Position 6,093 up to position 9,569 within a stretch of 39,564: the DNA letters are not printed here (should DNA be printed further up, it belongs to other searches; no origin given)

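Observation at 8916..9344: The LanC-like domain of the LanM-like protein appears to lack the canonical zinc-ligand cysteines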

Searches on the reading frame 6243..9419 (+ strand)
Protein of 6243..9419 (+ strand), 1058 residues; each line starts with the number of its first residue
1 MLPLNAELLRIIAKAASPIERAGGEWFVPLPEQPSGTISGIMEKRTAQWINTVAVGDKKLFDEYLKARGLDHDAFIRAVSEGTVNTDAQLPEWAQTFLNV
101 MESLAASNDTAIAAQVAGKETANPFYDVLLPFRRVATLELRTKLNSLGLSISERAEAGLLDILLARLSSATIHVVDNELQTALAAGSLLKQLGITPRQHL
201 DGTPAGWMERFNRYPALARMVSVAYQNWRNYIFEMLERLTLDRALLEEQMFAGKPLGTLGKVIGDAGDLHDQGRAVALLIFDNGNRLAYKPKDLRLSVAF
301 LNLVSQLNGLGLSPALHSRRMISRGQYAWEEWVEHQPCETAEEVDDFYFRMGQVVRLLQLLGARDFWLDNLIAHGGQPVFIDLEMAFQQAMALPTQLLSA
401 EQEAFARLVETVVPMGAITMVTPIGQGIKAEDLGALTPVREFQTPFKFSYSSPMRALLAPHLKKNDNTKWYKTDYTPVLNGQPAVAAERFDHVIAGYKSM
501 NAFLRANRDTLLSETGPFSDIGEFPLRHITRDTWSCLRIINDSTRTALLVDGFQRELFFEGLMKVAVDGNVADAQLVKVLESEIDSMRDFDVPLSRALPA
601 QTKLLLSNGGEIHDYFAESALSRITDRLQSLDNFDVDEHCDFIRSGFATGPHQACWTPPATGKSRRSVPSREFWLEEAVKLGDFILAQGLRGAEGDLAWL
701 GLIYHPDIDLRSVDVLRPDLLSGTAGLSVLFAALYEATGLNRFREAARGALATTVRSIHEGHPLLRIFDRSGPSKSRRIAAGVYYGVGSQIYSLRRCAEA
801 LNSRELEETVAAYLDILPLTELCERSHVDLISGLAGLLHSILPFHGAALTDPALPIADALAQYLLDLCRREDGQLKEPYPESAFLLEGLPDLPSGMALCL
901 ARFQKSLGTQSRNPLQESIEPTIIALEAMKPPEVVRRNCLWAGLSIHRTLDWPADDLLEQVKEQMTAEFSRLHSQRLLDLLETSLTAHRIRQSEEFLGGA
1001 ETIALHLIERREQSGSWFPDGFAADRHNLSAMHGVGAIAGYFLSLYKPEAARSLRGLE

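Call 5: search_protein_families(library=pfam, proteins=[window:6243-9419:+], max_evalue=0.01)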
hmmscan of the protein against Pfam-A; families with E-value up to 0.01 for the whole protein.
window:6243-9419:+ (1058 aa): 2 families
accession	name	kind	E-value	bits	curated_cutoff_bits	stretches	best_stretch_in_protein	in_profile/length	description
PF13575.12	DUF4135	-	1.5e-81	274.9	29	1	214-594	1-374/378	Domain of unknown function (DUF4135)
PF05147.19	LANC_like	-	1.7e-11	43.8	23.2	1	715-860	2-133/350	Lanthionine synthetase C-like protein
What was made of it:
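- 6243..9419 (+): LanMbC-type (CcaM-like) dehydratase gene, 1058 aa. Its ATG overlaps the stop codon of the dehydrogenase gene by 1 nt. LANC_like covers only aa 715-860, which is profile positions 2-133 of 350 (call 5).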

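Call 6: search_protein_families(library=ncbifam, proteins=[window:6243-9419:+], max_evalue=0.01)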
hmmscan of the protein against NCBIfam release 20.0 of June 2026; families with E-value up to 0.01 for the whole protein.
window:6243-9419:+ (1058 aa): 2 families
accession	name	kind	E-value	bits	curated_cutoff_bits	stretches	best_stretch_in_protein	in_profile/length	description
TIGR03897.1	lanti_2_LanM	subfamily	6.8e-128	427.9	304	1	128-911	2-775/932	type 2 lanthipeptide synthetase LanM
NF038151.1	lanthi_synth_III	equivalog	1.1e-07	30.7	575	1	713-814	598-692/833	class III lanthionine synthetase LanKC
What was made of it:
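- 6243..9419 (+): TIGR03897 covers profile positions 2-775 of 932 (call 6).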

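Call 7: search_solved_structures(query=window:6243-9419:+, max_evalue=1, show_alignments=3)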
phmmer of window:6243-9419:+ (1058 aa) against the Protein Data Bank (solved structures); distinct sequences matched with E-value up to 1: 4.
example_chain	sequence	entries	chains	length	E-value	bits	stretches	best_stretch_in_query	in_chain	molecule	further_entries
6st5_A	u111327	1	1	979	7.9e-44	152.8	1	203-909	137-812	LicM2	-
5dzt_A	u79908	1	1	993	8.6e-24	86.5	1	210-637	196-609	CylM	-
3qod_A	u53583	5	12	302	0.57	10.9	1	168-223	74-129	Heterocyst differentiation protein | Transcription Factor HetR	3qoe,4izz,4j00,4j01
4hri_B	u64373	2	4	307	0.58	10.9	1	167-223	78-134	Heterocyst differentiation control protein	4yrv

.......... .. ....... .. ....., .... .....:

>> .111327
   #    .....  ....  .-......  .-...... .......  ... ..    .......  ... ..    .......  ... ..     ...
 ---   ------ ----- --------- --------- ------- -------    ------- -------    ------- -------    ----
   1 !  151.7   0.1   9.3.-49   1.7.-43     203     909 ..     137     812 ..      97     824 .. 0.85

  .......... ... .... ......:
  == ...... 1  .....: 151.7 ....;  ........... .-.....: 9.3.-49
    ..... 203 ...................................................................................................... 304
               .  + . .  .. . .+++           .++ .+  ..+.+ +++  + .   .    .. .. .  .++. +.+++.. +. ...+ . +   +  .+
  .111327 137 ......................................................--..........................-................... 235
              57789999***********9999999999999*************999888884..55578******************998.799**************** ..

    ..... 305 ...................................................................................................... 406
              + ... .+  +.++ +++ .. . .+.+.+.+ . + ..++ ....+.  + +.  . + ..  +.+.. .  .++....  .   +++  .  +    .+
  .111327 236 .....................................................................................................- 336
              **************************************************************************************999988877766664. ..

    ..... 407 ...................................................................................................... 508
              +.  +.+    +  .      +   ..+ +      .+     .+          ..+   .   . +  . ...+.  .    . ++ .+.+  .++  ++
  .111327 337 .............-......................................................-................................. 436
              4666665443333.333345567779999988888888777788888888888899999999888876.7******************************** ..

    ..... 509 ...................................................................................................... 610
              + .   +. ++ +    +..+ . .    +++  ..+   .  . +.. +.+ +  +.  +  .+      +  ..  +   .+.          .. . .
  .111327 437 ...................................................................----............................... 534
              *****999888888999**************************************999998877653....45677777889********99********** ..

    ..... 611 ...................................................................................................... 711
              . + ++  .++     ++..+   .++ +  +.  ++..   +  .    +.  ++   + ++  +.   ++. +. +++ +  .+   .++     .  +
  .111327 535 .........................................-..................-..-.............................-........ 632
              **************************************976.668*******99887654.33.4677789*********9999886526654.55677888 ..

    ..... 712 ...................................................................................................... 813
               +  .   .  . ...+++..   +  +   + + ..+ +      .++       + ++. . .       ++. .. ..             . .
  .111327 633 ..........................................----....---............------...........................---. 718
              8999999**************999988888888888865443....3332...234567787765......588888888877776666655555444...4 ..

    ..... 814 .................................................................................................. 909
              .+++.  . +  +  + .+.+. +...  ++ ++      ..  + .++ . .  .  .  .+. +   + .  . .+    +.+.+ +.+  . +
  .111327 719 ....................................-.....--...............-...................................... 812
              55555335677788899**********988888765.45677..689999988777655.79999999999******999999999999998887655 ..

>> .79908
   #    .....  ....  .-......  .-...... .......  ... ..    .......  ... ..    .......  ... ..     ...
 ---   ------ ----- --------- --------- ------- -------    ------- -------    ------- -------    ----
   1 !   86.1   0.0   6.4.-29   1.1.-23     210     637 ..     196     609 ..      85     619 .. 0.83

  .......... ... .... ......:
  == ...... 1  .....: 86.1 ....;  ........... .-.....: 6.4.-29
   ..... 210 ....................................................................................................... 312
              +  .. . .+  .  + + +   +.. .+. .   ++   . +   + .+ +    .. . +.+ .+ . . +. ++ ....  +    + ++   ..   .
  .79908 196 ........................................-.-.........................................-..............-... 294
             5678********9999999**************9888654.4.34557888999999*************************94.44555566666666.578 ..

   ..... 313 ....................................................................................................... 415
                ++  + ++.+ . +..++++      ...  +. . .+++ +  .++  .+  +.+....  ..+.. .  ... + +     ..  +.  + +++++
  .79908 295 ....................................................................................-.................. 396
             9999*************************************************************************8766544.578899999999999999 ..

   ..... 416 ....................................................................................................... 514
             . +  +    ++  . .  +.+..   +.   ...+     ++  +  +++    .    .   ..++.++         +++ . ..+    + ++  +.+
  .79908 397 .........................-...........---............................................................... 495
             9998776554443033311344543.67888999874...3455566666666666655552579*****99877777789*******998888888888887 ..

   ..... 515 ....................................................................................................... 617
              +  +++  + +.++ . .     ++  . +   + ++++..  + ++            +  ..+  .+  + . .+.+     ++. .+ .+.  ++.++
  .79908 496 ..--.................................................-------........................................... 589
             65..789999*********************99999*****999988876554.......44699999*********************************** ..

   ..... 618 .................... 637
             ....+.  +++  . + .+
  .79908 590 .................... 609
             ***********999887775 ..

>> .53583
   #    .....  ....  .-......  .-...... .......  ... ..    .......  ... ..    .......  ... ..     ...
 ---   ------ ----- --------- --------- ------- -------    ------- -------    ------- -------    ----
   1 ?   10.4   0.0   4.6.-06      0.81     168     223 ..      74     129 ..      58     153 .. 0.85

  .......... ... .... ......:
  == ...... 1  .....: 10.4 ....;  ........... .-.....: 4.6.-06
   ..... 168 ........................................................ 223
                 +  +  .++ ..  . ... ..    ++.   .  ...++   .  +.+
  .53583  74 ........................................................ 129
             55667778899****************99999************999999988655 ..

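Call 9: find_homologous_proteins(query=window:6243-9419:+, max_evalue=1e-10)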
Query window:6243-9419:+ (1058 aa): 68 proteins with E <= 1e-10 among 8000 candidates.
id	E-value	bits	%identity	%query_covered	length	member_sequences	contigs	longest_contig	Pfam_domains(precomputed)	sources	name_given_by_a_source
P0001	0.0e+0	2212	100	92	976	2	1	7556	PF13575.13,PF05147.20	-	-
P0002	0.0e+0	1757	74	100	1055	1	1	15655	PF13575.13,PF05147.20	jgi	-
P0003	0.0e+0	1435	61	100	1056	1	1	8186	PF13575.13,PF05147.20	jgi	jgi:type 2 lantibiotic biosynthesis protein LanM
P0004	0.0e+0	1341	60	95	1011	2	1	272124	PF13575.13,PF05147.20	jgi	jgi:type 2 lantibiotic biosynthesis protein LanM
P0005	0.0e+0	1323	60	97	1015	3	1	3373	PF13575.13,PF05147.20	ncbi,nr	ncbi:MAG: type 2 lantipeptide synthetase LanM, partial [Acidobacteria bacterium]|nr:type 2 lantipept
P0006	0.0e+0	1137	51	99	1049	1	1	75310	PF13575.13,PF05147.20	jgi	jgi:type 2 lantibiotic biosynthesis protein LanM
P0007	0.0e+0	1057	50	99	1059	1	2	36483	PF13575.13,PF05147.20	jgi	jgi:type 2 lantibiotic biosynthesis protein LanM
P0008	2.1e-251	855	41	99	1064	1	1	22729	PF13575.13,PF05147.20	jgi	jgi:type 2 lantibiotic biosynthesis protein LanM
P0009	9.9e-246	836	43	99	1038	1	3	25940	PF13575.13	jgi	jgi:type 2 lantibiotic biosynthesis protein LanM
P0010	1.2e-244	833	41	99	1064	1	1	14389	PF13575.13,PF05147.20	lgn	-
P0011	1.7e-244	832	41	99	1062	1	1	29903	PF13575.13,PF05147.20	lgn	-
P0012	5.1e-237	807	42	98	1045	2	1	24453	PF13575.13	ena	-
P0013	8.2e-222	757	40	100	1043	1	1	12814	PF13575.13,PF05147.20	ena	-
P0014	1.3e-221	756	39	99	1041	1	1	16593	PF13575.13,PF05147.20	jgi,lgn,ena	jgi:type 2 lantibiotic biosynthesis protein LanM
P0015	2.6e-219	749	41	100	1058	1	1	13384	PF13575.13,PF05147.20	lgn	-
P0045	2.8e-125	437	34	91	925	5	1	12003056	PF13575.13,PF05147.20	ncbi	ncbi:DUF4135 domain-containing protein [Cystobacter fuscus]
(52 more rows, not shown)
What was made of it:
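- On Canonical class II lanthipeptide synthetase (LanM, bifunctional): This is why databases name these proteins 'LanM' (call 9).
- Closest known: CcaM, the LanMbC dehydratase of the carnazolamide. Different: The source is probably an Acidobacterium, because a close named homologue (P0005, 60% identity) is from an Acidobacteria MAG (call 9).
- Tried and rejected: The ligand mapping therefore rests on canonical LanM homologues found in call 9.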

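Call 22: find_related_loci(query=A1, collection=genome_contigs, flank=10000)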
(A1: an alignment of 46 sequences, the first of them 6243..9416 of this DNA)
Query A1 (1058 aa) in genome_contigs; peptide patterns used: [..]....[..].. (x = any residue, [..] = any of these).
49 stretches matched a pattern; 25 encode a relative of the query (tblastn E <= 1e-3); 25 distinct loci.
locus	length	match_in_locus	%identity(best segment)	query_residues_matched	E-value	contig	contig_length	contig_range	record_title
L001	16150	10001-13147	37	8-1055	0e+0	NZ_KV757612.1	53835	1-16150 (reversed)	Nostoc sp. KVJ20 contig_76, whole genome shotgun sequence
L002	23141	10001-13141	38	8-1057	0e+0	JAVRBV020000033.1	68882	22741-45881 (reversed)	MAG: Nostoc sp. CreGUA01 Nostoc_sp_CreGUA01_33, whole genome shotgun sequence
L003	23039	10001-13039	38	8-1055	0e+0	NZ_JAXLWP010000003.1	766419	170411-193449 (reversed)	MAG: Kouleothrix sp. isolate STL-CHL26 C2.196.fa-3, whole genome shotgun sequence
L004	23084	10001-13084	38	5-1048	0e+0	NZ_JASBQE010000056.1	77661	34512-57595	Polyangium sp. 15x6 NODE_56_length_77661_cov_16.053357, whole genome shotgun sequence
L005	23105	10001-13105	38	5-1048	0e+0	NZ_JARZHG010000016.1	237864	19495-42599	Polyangium sp. y55x31 NODE_16_length_237864_cov_17.027783, whole genome shotgun sequence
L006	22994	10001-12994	33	5-1058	2e-167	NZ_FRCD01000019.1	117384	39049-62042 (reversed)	Chryseobacterium carnipullorum strain DSM 25581, whole genome shotgun sequence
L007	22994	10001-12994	33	5-1058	3e-167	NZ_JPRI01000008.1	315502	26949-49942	Chryseobacterium vrystaatense strain LMG 22846 contig08, whole genome shotgun sequence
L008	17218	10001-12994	33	4-1058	5e-167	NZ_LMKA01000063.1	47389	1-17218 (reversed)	Chryseobacterium sp. Leaf201 contig_25, whole genome shotgun sequence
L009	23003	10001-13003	34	6-1057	8e-166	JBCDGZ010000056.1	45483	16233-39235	MAG: Bacteroidota bacterium isolate P01_H01_bin.144 k141_668021_length_45483_cov_13.2182, whole genome shotgun sequence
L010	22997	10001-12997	33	4-1058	4e-168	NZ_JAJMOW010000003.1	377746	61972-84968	Chryseobacterium sp. LC2016-27 Chryseo_sp._LC2016-27_LCCC1652_contig_3, whole genome shotgun sequence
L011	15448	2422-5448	38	2-1055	8e-161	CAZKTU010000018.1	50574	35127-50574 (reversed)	MAG TPA_asm: uncultured Oscillochloris sp. isolate SRP242652_co2_165 genome assembly, contig: NODE_844_length_50574_cov_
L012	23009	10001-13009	31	8-1057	1e-163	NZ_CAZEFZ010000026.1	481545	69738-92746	Tenacibaculum amylolyticum isolate MBIC 4355(T) TAMYLO_Contig_33, whole genome shotgun sequence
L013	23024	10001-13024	33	3-1055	1e-150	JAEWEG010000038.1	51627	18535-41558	MAG: Chloroflexota bacterium isolate OH_PBlB_136 k127_900944, whole genome shotgun sequence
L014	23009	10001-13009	31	8-1057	2e-161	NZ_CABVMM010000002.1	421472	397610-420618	Mesonia oceanica strain ISS653, whole genome shotgun sequence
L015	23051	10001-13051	34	10-1055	8e-157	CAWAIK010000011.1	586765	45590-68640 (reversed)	MAG: uncultured Verrucomicrobiae bacterium isolate MFD03346.bin.2.54 genome assembly, contig: contig_12803, whole genome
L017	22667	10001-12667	34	90-1048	3e-131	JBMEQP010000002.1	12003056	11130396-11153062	Cystobacter fuscus strain NCWS contig_1, whole genome shotgun sequence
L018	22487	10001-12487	35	155-1048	1e-129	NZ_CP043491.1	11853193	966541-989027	Cystobacter fuscus strain Cbf 10 chromosome, complete genome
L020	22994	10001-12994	34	5-1058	2e-169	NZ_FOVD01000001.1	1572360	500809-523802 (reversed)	Chryseobacterium oleae strain DSM 25575, whole genome shotgun sequence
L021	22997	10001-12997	33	4-1058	2e-166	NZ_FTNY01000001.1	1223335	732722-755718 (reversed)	Chryseobacterium shigense strain DSM 17126, whole genome shotgun sequence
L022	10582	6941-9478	29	199-1058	8e-88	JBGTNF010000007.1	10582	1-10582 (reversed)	MAG: Thermomicrobiales bacterium isolate JTS-RE381 k141_8865390, whole genome shotgun sequence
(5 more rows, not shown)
